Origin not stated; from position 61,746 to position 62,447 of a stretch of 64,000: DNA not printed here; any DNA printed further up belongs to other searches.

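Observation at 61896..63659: Sigma-54 enhancer-binding protein with an additional C-terminal PilZ-like domain after the HTH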

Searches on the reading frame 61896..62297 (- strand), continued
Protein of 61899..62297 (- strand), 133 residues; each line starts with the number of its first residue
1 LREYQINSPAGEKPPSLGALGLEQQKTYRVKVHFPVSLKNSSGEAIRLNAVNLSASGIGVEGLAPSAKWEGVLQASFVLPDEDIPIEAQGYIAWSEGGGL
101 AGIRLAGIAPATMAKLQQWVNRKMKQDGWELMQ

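Call 39: list_cluster_members(proteins=[P0133, P0140, P0159, P0179, P0205, P0237, P0252, P0124, P0161, P0169])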
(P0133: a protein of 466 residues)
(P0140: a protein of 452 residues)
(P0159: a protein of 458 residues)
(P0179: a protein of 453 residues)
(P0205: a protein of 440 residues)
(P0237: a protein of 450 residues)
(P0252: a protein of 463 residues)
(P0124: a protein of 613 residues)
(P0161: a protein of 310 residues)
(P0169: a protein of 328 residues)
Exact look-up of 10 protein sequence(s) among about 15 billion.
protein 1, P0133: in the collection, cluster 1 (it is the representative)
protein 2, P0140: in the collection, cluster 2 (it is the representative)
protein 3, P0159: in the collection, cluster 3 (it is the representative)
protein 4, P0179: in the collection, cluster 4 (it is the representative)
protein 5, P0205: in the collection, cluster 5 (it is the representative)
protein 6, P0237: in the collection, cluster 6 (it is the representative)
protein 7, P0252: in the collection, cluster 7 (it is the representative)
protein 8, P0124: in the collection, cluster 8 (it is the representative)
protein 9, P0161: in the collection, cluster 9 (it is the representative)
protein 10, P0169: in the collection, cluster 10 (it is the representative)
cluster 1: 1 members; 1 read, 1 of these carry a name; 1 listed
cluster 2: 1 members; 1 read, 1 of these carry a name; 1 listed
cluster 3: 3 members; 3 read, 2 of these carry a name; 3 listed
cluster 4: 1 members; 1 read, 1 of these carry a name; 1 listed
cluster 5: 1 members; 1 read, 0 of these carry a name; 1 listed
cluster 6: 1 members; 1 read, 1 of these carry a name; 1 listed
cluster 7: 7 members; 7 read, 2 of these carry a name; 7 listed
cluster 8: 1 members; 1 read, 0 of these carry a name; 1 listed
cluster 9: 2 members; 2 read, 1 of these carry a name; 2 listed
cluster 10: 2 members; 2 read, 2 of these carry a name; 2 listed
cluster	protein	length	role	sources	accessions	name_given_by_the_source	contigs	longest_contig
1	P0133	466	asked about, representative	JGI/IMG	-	transcriptional regulator with AAA-type ATPase domain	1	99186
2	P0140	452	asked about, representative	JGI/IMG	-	transcriptional regulator with PAS, ATPase and Fis domain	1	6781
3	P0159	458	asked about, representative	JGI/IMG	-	two-component system, NtrC family, response regulator AtoC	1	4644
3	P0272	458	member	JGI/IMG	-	DNA-binding NtrC family response regulator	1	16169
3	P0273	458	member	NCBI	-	-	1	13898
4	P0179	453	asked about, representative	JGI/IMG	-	transcriptional regulator with GAF, ATPase, and Fis domain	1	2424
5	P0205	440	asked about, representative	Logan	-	-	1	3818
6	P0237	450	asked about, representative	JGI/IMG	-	DNA-binding NtrC family response regulator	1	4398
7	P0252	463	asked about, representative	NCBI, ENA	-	-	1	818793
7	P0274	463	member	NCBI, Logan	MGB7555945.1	MAG: sigma 54-interacting transcriptional regulator [Candidatus Korobacteraceae bacterium]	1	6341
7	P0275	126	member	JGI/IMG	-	hypothetical protein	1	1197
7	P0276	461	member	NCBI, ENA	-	-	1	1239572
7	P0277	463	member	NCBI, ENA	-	-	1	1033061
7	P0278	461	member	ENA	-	-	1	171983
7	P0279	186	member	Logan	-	-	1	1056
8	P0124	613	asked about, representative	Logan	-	-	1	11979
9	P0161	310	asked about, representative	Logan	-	-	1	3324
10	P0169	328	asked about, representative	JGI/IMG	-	transposase-like protein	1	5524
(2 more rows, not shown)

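Call 40: search_solved_structures(query=A1, max_evalue=1, show_alignments=5)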
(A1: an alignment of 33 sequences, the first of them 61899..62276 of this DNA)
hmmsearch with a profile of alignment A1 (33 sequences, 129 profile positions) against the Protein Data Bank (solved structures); distinct sequences matched with E-value up to 1: 0.

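Call 44: find_encoding_contigs(protein=P0133, flank=8000, max_places=2)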
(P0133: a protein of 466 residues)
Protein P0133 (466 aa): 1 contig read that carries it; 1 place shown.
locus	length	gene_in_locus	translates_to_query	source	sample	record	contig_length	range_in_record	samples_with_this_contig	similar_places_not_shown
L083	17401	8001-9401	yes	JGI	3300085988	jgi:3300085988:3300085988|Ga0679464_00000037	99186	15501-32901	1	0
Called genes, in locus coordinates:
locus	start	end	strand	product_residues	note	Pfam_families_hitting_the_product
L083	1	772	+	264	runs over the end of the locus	-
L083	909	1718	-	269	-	PF00005:ABC_tran, PF08352:oligo_HPY (weak)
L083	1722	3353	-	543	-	PF00496:SBP_bac_5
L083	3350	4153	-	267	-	PF00528:BPD_transp_1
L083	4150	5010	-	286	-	PF00528:BPD_transp_1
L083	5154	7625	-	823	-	PF20972:MASE9 (weak), PF13487:HD_5, PF01966:HD, PF01590:GAF, PF13185:GAF_2, PF13492:GAF_3, PF00990:GGDEF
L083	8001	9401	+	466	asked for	PF00158:Sigma54_activat, PF14532:Sigma54_activ_2, PF07728:AAA_5 (weak), PF25601:AAA_lid_14, PF02954:HTH_8, PF07238:PilZ (weak)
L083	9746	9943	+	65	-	-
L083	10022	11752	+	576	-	-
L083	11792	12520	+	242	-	PF20972:MASE9 (weak)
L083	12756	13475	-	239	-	PF00106:adh_short, PF08659:KR (faint), PF13561:adh_short_C2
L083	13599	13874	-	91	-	-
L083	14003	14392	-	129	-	-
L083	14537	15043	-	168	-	-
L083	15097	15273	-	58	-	-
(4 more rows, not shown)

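Call 45: find_encoding_contigs(protein=P0252, flank=8000, max_places=2)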
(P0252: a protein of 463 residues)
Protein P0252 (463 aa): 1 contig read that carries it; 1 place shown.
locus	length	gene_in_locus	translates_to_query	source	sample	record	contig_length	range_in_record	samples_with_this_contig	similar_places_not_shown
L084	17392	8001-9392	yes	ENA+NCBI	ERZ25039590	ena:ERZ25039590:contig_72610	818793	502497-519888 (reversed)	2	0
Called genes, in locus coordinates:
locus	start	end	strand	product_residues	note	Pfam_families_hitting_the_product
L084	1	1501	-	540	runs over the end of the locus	PF00496:SBP_bac_5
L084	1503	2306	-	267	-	PF00528:BPD_transp_1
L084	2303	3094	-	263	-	PF00528:BPD_transp_1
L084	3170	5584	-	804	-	PF20972:MASE9 (weak), PF01966:HD, PF13487:HD_5, PF01590:GAF, PF13185:GAF_2, PF13492:GAF_3 (weak), PF00990:GGDEF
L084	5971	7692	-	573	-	-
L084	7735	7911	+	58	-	-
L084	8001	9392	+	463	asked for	PF00158:Sigma54_activat, PF14532:Sigma54_activ_2, PF07728:AAA_5 (weak), PF25601:AAA_lid_14, PF02954:HTH_8, PF07238:PilZ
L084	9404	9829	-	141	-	PF01850:PIN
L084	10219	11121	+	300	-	PF01112:Asparaginase_2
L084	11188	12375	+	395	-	PF01053:Cys_Met_Meta_PP, PF00155:Aminotran_1_2, PF01212:Beta_elim_lyase (faint)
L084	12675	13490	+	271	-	-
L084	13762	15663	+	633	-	PF01464:SLT, PF23577:LysM_RLK (faint), PF01476:LysM, PF23472:LysM2_CERK1_LYK3_4_5 (faint), PF23473:LysM3_LYK4_5 (faint), PF01476:LysM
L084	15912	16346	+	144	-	-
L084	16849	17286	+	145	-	PF00027:cNMP_binding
